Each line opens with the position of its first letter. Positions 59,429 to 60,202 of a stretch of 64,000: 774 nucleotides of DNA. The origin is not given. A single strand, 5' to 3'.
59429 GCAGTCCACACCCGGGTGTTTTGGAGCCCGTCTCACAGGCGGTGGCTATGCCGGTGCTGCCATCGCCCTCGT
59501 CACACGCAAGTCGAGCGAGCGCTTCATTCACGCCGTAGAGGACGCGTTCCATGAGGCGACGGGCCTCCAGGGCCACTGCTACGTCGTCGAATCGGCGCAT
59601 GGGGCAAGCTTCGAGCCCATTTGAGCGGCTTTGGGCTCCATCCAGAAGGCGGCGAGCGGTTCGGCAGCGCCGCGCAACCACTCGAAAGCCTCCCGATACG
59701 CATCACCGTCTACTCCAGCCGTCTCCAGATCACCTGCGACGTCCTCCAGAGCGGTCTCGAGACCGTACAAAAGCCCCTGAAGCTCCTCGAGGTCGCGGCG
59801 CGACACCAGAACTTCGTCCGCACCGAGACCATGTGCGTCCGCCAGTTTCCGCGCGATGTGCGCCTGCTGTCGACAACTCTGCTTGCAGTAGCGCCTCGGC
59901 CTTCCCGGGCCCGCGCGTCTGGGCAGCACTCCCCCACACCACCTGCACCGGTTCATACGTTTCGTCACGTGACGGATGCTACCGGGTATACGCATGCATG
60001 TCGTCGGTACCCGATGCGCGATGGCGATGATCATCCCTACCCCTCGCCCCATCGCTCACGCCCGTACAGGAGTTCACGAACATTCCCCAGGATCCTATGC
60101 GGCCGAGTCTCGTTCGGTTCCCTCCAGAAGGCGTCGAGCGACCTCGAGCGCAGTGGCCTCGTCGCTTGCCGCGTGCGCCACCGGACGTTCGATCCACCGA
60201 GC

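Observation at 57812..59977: Identical 15-bp motif with a perfect 12-bp palindromic core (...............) occurs twice, bracketing trxA-galK and abutting a zinc-ribbon gene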

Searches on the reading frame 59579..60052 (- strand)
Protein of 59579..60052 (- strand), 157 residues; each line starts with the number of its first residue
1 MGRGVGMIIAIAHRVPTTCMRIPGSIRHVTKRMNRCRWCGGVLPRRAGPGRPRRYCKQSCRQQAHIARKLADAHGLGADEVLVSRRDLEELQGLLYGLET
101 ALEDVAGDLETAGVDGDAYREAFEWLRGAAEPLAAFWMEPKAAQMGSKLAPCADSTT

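Call 7: search_protein_families(library=pfam, proteins=[window:59579-60052:-], max_evalue=0.01)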
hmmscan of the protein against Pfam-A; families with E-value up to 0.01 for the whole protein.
window:59579-60052:- (157 aa): 0 families

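Call 9: find_homologous_proteins(query=window:59579-60052:-, max_evalue=0.001)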
Query window:59579-60052:- (157 aa): 164 proteins with E <= 0.001 among 278 candidates; the best 120 are listed.
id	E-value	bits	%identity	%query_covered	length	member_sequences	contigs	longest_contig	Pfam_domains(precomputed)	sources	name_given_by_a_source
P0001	4.7e-70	252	99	74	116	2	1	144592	-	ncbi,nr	ncbi:MAG: hypothetical protein GWP04_03925 [Gammaproteobacteria bacterium]|nr:hypothetical protein [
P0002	1.6e-67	244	86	82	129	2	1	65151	-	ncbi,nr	ncbi:MAG: hypothetical protein GXP34_02560 [Actinobacteria bacterium]|nr:hypothetical protein [Actin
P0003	3.3e-67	243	87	82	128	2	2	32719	-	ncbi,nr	ncbi:MAG TPA: hypothetical protein ENH00_07005 [Actinobacteria bacterium]|nr:hypothetical protein [A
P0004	2.8e-44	169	69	73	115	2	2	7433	-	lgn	-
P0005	4.9e-44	168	69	73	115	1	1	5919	-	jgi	-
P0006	1.2e-43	167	69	73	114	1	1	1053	-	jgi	jgi:hypothetical protein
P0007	3.2e-43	165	70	74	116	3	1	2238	-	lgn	-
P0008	6.2e-43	164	68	73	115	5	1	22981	-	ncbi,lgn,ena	-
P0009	3.1e-41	159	68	73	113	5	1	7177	-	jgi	-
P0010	3.7e-41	159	69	73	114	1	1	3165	-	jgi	jgi:hypothetical protein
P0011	3.9e-40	155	68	68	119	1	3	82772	-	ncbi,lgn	-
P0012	6.0e-38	148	62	72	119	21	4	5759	-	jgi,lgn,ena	-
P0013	4.6e-37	145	60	75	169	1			-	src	-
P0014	7.9e-37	144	62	71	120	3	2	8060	-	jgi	jgi:hypothetical protein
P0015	1.5e-36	144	54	78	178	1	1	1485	-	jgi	jgi:hypothetical protein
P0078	3.1e-32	130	58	69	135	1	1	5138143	-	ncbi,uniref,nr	ncbi:hypothetical protein HC251_11210 [Iamia sp. SCSIO 61187]|uniref:hypothetical protein n=1 Tax=Ia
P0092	2.2e-31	127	52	82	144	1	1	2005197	-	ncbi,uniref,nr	ncbi:hypothetical protein [Rhabdothermincola salaria]|uniref:hypothetical protein n=1 Tax=Rhabdother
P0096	3.5e-31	126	57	73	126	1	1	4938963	-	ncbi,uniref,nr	ncbi:hypothetical protein KSP35_03915 [Aquihabitans sp. G128]|uniref:hypothetical protein n=1 Tax=Aq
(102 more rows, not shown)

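Call 14: find_related_loci(query=A1, collection=genome_contigs, flank=6000)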
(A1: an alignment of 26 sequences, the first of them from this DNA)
Query A1 (129 aa) in genome_contigs; peptide patterns used: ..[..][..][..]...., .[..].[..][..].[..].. (x = any residue, [..] = any of these).
154 stretches matched a pattern; 115 encode a relative of the query (tblastn E <= 1e-3); the best 80 are kept; 80 distinct loci.
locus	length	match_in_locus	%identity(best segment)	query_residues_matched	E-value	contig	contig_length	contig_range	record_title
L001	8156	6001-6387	71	1-129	3e-55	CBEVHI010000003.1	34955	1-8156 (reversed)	MAG TPA_asm: uncultured bacterium isolate SRR13309659_concoct_16 genome assembly, contig: ERZ26778719.28, whole genome s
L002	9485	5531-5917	68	1-129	1e-51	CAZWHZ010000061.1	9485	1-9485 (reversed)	MAG TPA_asm: uncultured Acidimicrobiia bacterium isolate SRP214966_co3_231 genome assembly, contig: NODE_12345_length_94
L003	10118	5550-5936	67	1-129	8e-52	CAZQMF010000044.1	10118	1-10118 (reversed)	MAG TPA_asm: uncultured Acidimicrobiia bacterium isolate SRP214966_co3_409 genome assembly, contig: NODE_11192_length_10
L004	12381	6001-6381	66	1-129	2e-48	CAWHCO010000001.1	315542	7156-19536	MAG: uncultured bacterium isolate MFD02923.bin.2.53 genome assembly, contig: contig_12686, whole genome shotgun sequence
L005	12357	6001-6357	65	1-115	2e-46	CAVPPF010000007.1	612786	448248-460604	MAG: uncultured Actinomycetota bacterium isolate MFD09964.bin.1.235 genome assembly, contig: contig_9904, whole genome s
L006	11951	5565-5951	67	1-129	5e-45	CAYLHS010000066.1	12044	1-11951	MAG TPA_asm: uncultured Acidimicrobiia bacterium isolate binchicken_co151_350 genome assembly, contig: NODE_7972_length_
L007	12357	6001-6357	65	1-115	1e-43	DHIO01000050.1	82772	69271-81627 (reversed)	MAG TPA_asm: Acidimicrobiia bacterium UBA4744 UBA4744_contig_671, whole genome shotgun sequence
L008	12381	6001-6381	57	1-123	4e-43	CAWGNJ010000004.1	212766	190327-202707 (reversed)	MAG: uncultured Actinomycetota bacterium isolate MFD03804.bin.3.76 genome assembly, contig: contig_57000, whole genome s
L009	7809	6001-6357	62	1-115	2e-42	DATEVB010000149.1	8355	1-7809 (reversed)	MAG TPA_asm: Acidimicrobiia bacterium isolate SMAG_U8356 k141_2317533, whole genome shotgun sequence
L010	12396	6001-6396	56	1-128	4e-42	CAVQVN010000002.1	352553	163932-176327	MAG: uncultured Actinomycetota bacterium isolate MFD09964.bin.1.364 genome assembly, contig: contig_20504, whole genome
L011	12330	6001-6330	64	5-115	3e-40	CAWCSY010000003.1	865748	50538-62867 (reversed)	MAG: uncultured Microthrixaceae bacterium isolate MFD05442.bin.2.318 genome assembly, contig: contig_16449, whole genome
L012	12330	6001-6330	59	5-115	6e-39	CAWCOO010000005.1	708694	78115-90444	MAG: uncultured Microthrixaceae bacterium isolate MFD09368.bin.2.62 genome assembly, contig: contig_6641, whole genome s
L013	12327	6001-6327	61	7-115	2e-38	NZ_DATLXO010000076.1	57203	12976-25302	MAG: Iamia sp. isolate SMAG_U13248 k141_189376, whole genome shotgun sequence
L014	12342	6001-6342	57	5-118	1e-37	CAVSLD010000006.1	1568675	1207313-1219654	MAG: uncultured Iamiaceae bacterium isolate MFD01721.bin.2.172 genome assembly, contig: contig_6575, whole genome shotgu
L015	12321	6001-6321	61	6-113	3e-37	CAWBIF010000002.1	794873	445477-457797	MAG: uncultured Microthrixaceae bacterium isolate MFD05841.bin.2.72 genome assembly, contig: contig_48565, whole genome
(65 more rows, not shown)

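Call 23: find_encoding_contigs(protein=P0002, flank=6000, max_places=3)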
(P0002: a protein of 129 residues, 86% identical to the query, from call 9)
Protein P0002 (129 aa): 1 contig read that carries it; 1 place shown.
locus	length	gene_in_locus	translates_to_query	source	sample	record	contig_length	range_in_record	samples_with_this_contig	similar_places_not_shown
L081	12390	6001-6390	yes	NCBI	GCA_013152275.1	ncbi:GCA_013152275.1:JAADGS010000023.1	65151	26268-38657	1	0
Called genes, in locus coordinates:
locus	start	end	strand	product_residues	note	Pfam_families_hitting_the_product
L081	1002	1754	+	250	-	-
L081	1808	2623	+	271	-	PF01471:PG_binding_1, PF03734:YkuD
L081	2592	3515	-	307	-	PF00753:Lactamase_B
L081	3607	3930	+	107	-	PF00436:SSB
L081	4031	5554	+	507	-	PF01019:G_glu_transpept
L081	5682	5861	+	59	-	-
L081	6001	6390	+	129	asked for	-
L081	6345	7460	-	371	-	PF10509:GalKase_gal_bdg, PF00288:GHMP_kinases_N, PF08544:GHMP_kinases_C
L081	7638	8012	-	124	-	PF00085:Thioredoxin, PF14595:Thioredoxin_9 (weak), PF13905:Thioredoxin_8 (faint)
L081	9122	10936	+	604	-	PF00999:Na_H_Exchanger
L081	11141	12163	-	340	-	PF00248:Aldo_ket_red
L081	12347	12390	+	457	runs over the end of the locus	PF00753:Lactamase_B, PF12706:Lactamase_B_2, PF16661:Lactamase_B_6 (weak), PF10996:Beta-Casp, PF07521:RMMBL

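Call 24: find_encoding_contigs(protein=P0003, flank=6000, max_places=3)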
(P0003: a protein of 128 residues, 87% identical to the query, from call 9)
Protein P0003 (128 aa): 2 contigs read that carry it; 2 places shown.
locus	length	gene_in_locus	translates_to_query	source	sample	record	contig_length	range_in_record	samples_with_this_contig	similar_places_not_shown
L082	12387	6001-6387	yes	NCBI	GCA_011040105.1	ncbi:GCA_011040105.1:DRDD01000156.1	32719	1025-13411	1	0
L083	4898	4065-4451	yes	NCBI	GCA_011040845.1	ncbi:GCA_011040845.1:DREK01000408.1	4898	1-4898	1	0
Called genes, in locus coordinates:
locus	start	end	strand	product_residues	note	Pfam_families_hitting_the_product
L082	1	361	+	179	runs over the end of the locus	PF00961:LAGLIDADG_1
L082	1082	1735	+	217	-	-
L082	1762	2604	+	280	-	PF01471:PG_binding_1, PF03734:YkuD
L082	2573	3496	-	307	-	PF00753:Lactamase_B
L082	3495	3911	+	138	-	PF00436:SSB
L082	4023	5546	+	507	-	PF01019:G_glu_transpept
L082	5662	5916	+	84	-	-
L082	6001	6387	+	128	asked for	-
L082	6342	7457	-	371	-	PF10509:GalKase_gal_bdg, PF00288:GHMP_kinases_N, PF08544:GHMP_kinases_C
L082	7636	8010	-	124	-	PF00085:Thioredoxin, PF14595:Thioredoxin_9 (weak), PF13905:Thioredoxin_8 (faint)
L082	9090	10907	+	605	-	PF00999:Na_H_Exchanger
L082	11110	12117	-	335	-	PF00248:Aldo_ket_red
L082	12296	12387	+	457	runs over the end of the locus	PF00753:Lactamase_B, PF12706:Lactamase_B_2 (weak), PF16661:Lactamase_B_6 (weak), PF10996:Beta-Casp, PF07521:RMMBL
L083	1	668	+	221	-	PF01471:PG_binding_1, PF03734:YkuD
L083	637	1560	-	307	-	PF00753:Lactamase_B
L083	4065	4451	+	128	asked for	-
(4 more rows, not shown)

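Call 29: search_protein_families(library=ncbifam, proteins=[window:59582-59968:-], max_evalue=1)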
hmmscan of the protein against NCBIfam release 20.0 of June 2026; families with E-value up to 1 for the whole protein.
seq(129 aa): 0 families

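Call 30: search_solved_structures(query=A2, max_evalue=1)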
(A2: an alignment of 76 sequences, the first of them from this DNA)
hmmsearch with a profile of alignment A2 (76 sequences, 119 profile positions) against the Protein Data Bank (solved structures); distinct sequences matched with E-value up to 1: 9.
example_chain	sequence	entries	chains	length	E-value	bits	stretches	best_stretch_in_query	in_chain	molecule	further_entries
5zwl_G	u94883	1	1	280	0.16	15.1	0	41-85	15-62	ATP synthase gamma chain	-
8wd9_D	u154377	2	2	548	0.18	14.9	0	51-91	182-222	Probable dipeptide-transport ATP-binding protein ABC transporter DppD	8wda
8wdb_D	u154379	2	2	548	0.21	14.7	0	48-91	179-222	Probable dipeptide-transport ATP-binding protein ABC transporter DppD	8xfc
2q2f_A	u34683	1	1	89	0.21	14.7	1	20-98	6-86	Selenoprotein S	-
6gy6_B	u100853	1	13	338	0.29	14.3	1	29-112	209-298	XaxB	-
6gy7_A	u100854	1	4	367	0.4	13.8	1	29-112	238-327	XaxB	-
6gsm_i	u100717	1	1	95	0.82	12.8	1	17-64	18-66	Eukaryotic translation initiation factor 1A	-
4uer_0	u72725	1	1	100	0.9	12.7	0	17-65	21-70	EIF1A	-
2l8e_A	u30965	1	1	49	0.99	12.5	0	4-36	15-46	Polyhomeotic-like protein 1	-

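Call 32: find_encoding_contigs(protein=P0096, flank=6000, max_places=1)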
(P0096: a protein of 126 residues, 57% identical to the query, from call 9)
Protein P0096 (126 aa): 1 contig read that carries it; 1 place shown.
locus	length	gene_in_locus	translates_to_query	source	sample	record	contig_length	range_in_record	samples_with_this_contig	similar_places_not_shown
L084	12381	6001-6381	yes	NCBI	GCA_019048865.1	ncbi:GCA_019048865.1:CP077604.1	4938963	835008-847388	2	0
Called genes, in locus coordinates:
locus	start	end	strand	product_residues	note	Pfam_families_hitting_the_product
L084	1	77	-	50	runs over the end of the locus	-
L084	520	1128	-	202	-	-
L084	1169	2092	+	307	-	PF02463:SMC_N (faint), PF00005:ABC_tran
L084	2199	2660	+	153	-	PF18029:Glyoxalase_6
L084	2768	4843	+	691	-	-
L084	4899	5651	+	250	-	PF13649:Methyltransf_25 (weak), PF08241:Methyltransf_11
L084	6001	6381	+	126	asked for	-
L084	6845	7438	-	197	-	-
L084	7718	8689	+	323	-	-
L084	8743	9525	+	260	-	PF00596:Aldolase_II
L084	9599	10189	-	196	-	-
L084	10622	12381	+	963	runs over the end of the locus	PF02347:GDC-P, PF21478:GcvP2_C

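Call 33: find_encoding_contigs(protein=P0078, flank=6000, max_places=1)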
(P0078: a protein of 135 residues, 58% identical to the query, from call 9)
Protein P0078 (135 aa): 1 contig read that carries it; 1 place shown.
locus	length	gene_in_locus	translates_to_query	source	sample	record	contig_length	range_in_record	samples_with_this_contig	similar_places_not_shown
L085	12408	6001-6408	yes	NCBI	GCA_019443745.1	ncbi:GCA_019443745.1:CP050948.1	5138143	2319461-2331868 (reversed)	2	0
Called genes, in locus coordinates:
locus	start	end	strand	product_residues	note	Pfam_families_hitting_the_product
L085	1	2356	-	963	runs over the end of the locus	PF02347:GDC-P, PF00266:Aminotran_5 (faint), PF01212:Beta_elim_lyase (faint), PF02347:GDC-P, PF21478:GcvP2_C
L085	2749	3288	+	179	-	-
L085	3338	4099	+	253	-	PF00596:Aldolase_II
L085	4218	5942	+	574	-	-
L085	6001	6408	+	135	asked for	-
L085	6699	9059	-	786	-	PF02463:SMC_N (faint), PF13555:AAA_29 (faint), PF20703:nSTAND1 (weak), PF00684:DnaJ_CXXCXGXG (faint), PF00005:ABC_tran (weak)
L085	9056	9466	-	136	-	PF00903:Glyoxalase, PF12681:Glyoxalase_2 (faint)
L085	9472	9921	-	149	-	PF00165:HTH_AraC (faint), PF12833:HTH_18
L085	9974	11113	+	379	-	PF00144:Beta-lactamase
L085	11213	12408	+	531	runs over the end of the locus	-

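Call 34: find_encoding_contigs(protein=P0092, flank=6000, max_places=1)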
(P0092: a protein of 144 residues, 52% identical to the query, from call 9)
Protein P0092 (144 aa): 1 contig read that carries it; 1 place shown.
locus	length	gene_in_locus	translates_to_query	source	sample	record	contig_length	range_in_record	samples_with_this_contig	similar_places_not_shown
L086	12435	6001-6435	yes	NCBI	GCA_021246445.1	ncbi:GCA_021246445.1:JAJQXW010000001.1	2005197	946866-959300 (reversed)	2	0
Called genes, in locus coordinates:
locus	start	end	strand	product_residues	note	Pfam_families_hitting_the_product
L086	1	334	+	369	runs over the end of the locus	PF01571:GCV_T, PF08669:GCV_T_C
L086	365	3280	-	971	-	PF02347:GDC-P, PF00266:Aminotran_5 (faint), PF02347:GDC-P, PF21478:GcvP2_C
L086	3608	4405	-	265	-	PF00596:Aldolase_II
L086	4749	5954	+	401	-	-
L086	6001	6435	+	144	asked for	-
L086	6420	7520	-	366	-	-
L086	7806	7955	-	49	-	-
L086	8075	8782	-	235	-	PF00300:His_Phos_1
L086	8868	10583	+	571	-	-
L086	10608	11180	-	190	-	PF00702:Hydrolase (faint), PF13419:HAD_2 (weak)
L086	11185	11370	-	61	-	-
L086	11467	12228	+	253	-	PF00378:ECH_1, PF16113:ECH_2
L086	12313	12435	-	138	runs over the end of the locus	PF00293:NUDIX, PF14815:NUDIX_4 (weak)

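Call 35: predict_structure(alignment_id=A2)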
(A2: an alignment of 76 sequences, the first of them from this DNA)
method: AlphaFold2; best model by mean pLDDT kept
length: 129 residues; sequences in the alignment: 76
mean_pLDDT: 84.7   pTM: 0.61
mean pLDDT of the five models: 84.7, 83.3, 83.3, 82.7, 81.6
residues with pLDDT >= 90: 62; 70-90: 46; 50-70: 12; < 50: 9
segments of 3 or more residues with pLDDT < 50: 118-122
pLDDT, mean of each block of 10 residues (from residue 1): 73 86 89 89 87 85 97 97 93 97 92 53 60
secondary structure, 60 per line:
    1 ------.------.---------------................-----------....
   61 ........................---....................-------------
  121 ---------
elements in order: H30-45 H57-84 H88-107
